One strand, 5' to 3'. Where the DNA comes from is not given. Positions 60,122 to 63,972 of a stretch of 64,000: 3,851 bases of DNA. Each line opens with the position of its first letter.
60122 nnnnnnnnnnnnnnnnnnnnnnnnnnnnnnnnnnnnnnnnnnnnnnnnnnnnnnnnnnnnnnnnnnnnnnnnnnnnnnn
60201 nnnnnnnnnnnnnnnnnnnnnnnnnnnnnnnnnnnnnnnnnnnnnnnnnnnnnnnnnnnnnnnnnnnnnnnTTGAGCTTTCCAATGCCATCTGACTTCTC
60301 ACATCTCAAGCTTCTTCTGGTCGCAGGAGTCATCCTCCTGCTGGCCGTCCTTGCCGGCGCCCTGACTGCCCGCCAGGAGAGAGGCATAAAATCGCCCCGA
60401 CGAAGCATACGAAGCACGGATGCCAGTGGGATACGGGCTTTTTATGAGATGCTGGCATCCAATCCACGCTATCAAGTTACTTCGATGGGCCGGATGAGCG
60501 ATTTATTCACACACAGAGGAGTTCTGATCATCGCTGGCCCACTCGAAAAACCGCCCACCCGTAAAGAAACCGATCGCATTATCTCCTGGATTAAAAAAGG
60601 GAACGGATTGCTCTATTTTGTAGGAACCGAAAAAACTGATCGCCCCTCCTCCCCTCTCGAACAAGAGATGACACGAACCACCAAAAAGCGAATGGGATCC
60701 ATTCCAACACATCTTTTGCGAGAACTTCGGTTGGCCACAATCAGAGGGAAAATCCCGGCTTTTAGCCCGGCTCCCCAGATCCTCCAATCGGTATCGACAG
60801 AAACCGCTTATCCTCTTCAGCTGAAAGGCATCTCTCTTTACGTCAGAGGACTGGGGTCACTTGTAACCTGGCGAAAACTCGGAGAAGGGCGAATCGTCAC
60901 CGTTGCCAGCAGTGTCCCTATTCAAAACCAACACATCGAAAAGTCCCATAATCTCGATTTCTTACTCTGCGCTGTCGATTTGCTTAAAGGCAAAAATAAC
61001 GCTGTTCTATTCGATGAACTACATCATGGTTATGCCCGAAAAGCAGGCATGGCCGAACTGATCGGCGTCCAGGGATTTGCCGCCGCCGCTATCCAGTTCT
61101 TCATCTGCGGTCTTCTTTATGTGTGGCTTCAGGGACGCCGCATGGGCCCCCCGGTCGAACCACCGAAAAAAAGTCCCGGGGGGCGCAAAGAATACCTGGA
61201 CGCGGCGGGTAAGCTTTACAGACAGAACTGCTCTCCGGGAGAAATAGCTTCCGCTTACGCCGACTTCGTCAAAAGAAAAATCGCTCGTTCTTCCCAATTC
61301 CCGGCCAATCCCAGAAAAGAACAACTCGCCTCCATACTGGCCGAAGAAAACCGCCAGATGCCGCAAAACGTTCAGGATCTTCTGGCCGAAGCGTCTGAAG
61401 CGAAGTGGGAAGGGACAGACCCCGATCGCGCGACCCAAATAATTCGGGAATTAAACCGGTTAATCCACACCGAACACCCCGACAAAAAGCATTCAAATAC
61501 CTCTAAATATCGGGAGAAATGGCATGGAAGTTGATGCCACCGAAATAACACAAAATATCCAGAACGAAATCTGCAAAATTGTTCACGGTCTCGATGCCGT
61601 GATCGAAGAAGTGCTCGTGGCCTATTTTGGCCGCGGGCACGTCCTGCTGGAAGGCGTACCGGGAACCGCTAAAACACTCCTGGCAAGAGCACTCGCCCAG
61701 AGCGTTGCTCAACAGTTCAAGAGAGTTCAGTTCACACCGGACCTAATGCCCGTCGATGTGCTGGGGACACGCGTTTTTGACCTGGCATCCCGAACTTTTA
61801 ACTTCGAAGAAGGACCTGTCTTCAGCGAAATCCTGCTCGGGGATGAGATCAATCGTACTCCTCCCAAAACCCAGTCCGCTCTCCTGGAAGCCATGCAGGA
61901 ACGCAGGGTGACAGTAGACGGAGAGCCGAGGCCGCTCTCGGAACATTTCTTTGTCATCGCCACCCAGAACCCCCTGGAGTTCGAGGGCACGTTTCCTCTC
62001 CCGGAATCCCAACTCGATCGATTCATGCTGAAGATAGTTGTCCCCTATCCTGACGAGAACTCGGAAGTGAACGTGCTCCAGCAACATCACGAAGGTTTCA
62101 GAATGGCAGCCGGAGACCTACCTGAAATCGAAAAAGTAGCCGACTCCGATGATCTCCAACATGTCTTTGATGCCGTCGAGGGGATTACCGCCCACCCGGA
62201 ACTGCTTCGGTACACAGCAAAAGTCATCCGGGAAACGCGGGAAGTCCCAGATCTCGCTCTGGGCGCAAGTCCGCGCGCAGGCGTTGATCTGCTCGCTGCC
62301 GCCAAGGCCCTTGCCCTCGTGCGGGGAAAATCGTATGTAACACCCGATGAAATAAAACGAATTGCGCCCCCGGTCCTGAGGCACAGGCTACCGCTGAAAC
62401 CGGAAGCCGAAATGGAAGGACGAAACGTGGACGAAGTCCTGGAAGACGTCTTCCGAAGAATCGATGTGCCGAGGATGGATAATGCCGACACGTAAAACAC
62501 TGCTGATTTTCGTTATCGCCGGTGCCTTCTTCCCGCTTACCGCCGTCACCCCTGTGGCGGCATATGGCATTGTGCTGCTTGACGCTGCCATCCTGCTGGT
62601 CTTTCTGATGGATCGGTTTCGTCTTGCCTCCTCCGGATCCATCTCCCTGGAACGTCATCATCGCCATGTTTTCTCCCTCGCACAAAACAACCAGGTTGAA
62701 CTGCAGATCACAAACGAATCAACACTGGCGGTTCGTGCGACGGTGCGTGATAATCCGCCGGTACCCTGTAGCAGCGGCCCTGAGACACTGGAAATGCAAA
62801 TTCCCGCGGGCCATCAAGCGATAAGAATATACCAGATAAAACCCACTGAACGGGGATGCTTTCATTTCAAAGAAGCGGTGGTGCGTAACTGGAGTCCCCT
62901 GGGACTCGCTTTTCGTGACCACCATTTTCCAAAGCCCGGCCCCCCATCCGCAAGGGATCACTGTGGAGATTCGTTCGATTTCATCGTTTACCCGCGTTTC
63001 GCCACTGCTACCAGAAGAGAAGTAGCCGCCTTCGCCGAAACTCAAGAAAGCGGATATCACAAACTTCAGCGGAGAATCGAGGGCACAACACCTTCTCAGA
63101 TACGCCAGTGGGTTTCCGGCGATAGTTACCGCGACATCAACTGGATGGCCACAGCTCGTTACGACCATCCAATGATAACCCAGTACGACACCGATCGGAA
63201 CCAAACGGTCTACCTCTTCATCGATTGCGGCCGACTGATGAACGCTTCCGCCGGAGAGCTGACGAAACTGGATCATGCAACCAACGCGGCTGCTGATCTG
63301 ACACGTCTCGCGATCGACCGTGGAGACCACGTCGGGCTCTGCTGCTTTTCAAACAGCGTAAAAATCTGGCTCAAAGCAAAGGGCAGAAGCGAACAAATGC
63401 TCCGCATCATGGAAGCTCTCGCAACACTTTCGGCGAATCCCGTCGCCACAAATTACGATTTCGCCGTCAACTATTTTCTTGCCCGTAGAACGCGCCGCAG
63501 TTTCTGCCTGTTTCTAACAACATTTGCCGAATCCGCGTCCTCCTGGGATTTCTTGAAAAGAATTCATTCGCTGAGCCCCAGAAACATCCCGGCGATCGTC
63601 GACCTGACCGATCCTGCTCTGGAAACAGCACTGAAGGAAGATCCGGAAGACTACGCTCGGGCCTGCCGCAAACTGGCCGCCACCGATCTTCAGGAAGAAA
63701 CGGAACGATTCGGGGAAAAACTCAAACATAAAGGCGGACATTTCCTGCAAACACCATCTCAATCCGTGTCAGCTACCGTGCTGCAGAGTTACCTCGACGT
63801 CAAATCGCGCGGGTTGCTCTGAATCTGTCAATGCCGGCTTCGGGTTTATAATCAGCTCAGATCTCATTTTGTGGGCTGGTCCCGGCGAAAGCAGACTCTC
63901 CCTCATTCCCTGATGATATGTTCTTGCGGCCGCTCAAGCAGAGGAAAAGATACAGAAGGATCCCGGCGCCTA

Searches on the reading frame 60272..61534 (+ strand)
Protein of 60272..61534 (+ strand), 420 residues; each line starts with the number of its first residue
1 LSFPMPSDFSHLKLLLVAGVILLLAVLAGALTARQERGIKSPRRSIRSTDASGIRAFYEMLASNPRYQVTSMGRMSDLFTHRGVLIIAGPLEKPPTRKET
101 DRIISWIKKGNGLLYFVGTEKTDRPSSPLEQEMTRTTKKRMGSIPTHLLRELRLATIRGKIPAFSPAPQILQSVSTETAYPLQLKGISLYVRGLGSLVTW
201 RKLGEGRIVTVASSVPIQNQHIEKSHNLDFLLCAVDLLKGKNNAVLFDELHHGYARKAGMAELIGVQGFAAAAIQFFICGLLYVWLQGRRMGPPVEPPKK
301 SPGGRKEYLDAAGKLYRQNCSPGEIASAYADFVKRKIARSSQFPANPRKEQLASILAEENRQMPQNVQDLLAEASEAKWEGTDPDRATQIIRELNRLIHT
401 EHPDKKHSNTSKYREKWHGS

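Call 42: search_protein_families(library=pfam, proteins=[window:60272-61534:+], max_evalue=0.0001)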
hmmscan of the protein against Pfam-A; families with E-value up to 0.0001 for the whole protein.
window:60272-61534:+ (420 aa): 1 family
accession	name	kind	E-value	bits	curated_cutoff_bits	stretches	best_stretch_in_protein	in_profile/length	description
PF14258.12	DUF4350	-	5.6e-08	33.7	30.4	1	48-231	3-177/181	Domain of unknown function (DUF4350)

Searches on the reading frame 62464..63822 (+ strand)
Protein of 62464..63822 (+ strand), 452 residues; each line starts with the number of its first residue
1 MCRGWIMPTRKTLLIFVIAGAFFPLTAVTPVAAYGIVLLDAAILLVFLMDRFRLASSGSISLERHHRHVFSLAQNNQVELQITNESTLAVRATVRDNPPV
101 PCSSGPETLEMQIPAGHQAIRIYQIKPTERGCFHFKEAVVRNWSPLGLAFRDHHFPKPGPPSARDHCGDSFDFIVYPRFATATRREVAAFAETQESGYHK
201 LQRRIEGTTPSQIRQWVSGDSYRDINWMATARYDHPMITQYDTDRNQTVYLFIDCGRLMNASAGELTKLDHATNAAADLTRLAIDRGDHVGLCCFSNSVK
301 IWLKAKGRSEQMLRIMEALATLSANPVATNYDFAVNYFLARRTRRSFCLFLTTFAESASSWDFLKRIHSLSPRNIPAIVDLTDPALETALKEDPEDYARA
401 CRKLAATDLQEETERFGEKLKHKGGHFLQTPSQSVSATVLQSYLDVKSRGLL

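Call 42: search_protein_families(library=pfam, proteins=[window:62464-63822:+], max_evalue=0.0001)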
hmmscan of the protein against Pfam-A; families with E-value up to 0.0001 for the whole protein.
window:62464-63822:+ (452 aa): 2 families
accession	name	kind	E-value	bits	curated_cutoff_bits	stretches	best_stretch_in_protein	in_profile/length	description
PF01882.25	DUF58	-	4.4e-23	82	23.4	1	213-373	2-160/216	Protein of unknown function DUF58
PF13519.12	VWA_2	-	2.8e-05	25.1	27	0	251-342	3-93/107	von Willebrand factor type A domain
